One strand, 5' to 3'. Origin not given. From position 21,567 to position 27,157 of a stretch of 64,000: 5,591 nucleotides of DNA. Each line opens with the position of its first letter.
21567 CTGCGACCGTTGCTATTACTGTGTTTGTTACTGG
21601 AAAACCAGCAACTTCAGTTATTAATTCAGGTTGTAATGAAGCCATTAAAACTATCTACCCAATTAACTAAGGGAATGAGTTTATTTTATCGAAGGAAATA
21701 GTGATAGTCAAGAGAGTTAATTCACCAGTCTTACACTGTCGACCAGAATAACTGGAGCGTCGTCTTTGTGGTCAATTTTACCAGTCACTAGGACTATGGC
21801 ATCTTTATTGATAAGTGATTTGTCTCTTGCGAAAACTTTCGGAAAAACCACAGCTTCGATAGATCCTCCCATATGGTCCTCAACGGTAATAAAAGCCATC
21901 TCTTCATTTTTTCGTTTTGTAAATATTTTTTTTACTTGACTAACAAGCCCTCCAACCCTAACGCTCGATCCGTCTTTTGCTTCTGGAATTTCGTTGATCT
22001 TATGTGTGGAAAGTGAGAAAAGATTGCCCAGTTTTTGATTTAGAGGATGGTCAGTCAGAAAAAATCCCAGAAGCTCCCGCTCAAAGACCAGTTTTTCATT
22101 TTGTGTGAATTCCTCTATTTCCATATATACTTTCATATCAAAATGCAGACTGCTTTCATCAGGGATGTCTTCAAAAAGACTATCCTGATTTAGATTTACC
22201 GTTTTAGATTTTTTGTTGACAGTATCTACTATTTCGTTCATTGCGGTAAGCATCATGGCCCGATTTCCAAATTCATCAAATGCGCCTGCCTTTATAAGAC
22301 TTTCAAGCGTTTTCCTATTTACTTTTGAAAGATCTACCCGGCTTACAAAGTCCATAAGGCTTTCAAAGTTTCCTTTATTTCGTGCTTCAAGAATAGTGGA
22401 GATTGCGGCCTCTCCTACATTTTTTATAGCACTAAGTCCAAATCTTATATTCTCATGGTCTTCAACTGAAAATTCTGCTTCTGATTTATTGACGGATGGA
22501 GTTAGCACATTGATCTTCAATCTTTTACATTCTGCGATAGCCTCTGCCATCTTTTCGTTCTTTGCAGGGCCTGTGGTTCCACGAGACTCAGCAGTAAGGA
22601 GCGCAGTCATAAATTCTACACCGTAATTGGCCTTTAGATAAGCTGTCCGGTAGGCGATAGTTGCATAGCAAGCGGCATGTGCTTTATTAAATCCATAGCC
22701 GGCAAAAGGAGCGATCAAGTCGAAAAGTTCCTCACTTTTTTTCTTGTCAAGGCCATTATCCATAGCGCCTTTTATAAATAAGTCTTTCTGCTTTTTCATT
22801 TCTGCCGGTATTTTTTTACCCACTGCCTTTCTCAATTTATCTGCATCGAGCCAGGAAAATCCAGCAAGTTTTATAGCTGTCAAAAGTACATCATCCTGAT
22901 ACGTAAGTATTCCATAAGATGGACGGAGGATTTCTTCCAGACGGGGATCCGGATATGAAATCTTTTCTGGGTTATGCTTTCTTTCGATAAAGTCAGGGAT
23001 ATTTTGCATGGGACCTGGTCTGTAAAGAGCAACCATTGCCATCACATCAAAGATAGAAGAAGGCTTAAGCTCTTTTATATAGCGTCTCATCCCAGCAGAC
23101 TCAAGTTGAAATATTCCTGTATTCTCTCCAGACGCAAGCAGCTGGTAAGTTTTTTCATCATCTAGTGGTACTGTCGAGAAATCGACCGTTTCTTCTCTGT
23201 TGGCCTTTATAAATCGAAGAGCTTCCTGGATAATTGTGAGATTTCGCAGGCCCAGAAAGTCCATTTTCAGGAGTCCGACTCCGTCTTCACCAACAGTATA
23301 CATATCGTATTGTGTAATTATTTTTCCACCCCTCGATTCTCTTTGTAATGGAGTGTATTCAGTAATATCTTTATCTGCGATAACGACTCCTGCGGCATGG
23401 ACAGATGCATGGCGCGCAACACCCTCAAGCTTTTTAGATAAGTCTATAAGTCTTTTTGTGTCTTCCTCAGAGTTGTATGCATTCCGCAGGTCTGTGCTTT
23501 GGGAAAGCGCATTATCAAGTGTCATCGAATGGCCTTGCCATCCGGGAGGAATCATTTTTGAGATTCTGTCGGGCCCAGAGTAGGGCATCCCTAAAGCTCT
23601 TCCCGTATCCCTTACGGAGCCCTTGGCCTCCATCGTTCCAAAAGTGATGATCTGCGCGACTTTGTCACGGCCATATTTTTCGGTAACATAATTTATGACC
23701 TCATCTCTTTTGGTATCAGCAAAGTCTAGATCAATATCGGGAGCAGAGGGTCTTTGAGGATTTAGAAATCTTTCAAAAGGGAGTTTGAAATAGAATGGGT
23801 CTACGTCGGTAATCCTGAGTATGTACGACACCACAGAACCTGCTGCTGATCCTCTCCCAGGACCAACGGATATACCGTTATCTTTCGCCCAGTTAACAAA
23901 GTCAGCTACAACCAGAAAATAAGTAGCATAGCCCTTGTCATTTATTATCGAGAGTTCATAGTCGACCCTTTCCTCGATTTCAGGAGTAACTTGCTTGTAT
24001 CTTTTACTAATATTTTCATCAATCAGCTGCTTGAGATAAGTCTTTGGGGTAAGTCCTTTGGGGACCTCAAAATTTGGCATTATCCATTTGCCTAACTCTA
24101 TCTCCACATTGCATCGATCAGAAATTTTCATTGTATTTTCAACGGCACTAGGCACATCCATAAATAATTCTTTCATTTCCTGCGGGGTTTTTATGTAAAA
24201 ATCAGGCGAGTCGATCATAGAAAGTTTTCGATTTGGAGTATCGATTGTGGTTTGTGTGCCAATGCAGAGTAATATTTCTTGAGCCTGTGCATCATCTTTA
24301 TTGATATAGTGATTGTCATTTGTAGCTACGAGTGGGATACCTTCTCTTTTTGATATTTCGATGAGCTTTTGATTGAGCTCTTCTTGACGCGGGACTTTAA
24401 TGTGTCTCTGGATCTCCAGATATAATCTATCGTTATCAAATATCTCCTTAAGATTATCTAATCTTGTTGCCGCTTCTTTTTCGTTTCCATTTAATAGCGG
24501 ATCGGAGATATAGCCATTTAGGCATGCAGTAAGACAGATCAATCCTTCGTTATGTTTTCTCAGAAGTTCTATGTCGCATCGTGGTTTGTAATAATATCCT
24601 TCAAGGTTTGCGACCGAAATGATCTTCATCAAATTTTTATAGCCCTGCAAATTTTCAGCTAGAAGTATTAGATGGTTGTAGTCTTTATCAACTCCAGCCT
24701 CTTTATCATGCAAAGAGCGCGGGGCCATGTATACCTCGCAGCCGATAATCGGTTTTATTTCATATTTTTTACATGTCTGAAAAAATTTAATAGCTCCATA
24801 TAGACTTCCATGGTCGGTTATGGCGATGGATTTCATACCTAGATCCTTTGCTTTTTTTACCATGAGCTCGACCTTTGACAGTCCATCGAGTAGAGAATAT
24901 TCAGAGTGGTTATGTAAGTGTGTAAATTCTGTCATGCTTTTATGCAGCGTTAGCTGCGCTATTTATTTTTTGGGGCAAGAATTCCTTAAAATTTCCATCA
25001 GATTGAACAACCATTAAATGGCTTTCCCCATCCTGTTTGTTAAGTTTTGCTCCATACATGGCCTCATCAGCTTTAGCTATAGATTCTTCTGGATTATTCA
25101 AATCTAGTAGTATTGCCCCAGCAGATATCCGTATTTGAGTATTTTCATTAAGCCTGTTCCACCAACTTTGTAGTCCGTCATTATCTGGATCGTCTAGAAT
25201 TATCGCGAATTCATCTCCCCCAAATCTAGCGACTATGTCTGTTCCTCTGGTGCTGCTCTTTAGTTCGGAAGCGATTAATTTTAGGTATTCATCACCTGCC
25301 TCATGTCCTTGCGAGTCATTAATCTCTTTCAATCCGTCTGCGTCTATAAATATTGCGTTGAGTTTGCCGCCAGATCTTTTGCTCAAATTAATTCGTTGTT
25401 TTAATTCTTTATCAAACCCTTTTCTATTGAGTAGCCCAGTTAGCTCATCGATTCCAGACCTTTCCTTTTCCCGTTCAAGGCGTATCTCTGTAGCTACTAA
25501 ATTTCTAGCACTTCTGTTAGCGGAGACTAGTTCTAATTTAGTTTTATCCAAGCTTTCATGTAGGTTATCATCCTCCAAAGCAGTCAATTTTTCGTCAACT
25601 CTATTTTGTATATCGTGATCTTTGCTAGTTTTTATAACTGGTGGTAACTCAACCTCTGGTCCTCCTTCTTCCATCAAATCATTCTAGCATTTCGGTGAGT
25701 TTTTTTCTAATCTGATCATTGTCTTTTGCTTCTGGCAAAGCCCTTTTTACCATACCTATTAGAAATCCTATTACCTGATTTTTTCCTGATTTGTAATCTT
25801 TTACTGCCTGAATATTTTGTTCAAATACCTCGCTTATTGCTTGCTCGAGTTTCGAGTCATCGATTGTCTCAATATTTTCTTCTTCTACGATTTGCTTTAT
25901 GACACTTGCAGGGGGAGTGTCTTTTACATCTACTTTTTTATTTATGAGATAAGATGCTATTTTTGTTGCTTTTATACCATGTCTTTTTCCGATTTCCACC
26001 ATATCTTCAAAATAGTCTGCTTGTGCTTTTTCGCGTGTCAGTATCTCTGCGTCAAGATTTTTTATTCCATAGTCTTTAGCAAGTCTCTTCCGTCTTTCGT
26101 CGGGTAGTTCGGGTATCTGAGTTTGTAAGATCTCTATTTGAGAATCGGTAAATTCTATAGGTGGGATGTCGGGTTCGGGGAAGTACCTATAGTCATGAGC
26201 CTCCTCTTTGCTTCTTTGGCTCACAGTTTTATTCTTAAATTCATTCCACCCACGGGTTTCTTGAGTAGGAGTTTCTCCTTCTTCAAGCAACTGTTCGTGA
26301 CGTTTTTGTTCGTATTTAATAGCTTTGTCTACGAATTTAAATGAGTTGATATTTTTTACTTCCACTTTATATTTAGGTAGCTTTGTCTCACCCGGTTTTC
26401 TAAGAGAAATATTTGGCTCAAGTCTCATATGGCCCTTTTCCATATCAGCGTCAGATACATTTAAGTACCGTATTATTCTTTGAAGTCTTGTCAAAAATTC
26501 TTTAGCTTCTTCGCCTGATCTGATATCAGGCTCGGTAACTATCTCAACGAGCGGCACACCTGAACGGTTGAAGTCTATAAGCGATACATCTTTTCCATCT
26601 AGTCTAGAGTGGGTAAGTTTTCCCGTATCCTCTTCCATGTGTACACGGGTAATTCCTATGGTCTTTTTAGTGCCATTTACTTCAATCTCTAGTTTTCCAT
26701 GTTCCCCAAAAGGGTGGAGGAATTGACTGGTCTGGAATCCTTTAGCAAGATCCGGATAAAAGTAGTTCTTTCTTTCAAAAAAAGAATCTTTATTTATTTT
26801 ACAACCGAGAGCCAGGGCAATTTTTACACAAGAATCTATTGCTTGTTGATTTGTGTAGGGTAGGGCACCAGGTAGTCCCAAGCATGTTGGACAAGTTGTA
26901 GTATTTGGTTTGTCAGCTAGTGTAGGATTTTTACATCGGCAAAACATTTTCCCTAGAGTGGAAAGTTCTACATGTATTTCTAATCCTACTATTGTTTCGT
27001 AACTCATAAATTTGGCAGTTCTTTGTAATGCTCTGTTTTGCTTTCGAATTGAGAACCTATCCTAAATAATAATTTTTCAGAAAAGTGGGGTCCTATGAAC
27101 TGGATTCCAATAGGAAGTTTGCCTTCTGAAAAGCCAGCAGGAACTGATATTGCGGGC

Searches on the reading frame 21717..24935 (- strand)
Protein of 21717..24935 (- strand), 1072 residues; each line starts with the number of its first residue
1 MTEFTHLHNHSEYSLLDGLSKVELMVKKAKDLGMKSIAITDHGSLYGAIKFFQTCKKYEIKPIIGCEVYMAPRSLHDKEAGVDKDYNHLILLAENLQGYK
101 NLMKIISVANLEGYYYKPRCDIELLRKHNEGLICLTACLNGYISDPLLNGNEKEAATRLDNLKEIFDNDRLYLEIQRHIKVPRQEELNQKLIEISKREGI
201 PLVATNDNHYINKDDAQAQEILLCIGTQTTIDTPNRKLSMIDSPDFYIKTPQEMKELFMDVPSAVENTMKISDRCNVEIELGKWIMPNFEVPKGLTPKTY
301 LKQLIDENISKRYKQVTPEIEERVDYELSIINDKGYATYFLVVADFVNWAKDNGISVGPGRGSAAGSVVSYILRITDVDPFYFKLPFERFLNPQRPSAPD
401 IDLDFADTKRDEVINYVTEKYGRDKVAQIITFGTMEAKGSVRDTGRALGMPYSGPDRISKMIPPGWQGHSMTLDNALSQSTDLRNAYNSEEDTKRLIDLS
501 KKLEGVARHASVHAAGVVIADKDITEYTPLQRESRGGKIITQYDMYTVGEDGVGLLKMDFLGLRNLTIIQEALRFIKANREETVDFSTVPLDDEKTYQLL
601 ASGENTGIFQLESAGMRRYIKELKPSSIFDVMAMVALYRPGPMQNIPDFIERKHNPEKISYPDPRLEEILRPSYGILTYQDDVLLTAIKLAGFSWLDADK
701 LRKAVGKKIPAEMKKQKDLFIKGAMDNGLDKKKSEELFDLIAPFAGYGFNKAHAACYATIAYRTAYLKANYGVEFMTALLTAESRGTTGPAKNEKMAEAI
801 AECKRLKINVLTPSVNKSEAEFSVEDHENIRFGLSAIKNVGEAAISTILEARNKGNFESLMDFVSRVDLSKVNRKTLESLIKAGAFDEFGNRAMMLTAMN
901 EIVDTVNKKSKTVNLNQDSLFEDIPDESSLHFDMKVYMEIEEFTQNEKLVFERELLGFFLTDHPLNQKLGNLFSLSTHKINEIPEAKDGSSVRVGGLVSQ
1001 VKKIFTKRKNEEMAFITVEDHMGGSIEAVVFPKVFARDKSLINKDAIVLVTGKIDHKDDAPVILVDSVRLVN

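Call 8: search_protein_families(library=pfam, proteins=[window:21717-24935:-], max_evalue=0.001)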
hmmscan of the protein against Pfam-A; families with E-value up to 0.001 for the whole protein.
window:21717-24935:- (1072 aa): 5 families
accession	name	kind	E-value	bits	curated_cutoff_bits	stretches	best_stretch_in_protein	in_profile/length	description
PF07733.18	DNA_pol3_alpha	-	5.6e-99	331.4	23.9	1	300-562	2-260/260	Bacterial DNA polymerase III alpha NTPase domain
PF02811.25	PHP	-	6.6e-59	199.4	26.4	1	6-178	1-164/164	PHP domain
PF17657.6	DNA_pol3_finger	-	1e-56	191.2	22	1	565-728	1-166/166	Bacterial DNA polymerase III alpha subunit finger domain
PF14579.12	HHH_6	-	2.8e-31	108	25.6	1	807-893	1-88/90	Helix-hairpin-helix motif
PF01336.31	tRNA_anti-codon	-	1.6e-10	41.2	27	1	992-1070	1-74/75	OB-fold nucleic acid binding domain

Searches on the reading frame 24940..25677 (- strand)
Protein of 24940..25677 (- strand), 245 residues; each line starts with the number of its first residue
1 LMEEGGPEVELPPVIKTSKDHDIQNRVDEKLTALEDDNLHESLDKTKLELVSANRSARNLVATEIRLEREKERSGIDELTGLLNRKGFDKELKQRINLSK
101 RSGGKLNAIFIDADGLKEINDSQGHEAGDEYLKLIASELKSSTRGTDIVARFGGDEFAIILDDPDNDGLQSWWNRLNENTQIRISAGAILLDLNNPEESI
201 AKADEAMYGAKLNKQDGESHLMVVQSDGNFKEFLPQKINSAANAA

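Call 8: search_protein_families(library=pfam, proteins=[window:24940-25677:-], max_evalue=0.001)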
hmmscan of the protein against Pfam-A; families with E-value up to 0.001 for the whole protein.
window:24940-25677:- (245 aa): 1 family
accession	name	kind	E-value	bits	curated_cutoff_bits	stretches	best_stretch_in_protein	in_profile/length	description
PF00990.26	GGDEF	-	2.7e-33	115.4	23.8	1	76-215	3-159/161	Diguanylate cyclase, GGDEF domain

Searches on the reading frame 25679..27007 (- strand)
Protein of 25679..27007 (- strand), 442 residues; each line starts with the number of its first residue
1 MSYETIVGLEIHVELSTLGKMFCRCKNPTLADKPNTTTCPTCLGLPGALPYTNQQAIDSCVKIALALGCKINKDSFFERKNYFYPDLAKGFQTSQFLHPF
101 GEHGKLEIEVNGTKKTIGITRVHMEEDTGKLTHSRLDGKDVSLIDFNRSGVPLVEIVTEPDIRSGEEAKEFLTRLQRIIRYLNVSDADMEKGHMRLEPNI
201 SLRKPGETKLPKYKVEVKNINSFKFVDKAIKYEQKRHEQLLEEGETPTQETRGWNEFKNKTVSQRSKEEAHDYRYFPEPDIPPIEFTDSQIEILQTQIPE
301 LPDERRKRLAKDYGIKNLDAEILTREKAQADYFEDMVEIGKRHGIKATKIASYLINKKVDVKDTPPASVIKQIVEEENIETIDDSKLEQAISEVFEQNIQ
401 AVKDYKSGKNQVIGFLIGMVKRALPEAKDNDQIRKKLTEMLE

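Call 9: search_protein_families(library=pfam, proteins=[window:25679-27007:-], max_evalue=0.001)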
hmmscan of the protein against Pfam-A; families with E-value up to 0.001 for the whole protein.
window:25679-27007:- (442 aa): 2 families
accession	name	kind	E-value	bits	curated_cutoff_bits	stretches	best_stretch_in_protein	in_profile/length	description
PF02934.20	GatB_N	-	6.8e-112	373.6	23.4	1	6-291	2-276/277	GatB/GatE catalytic domain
PF02637.23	GatB_Yqey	-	2.9e-14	53.6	27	1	328-441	40-148/148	GatB domain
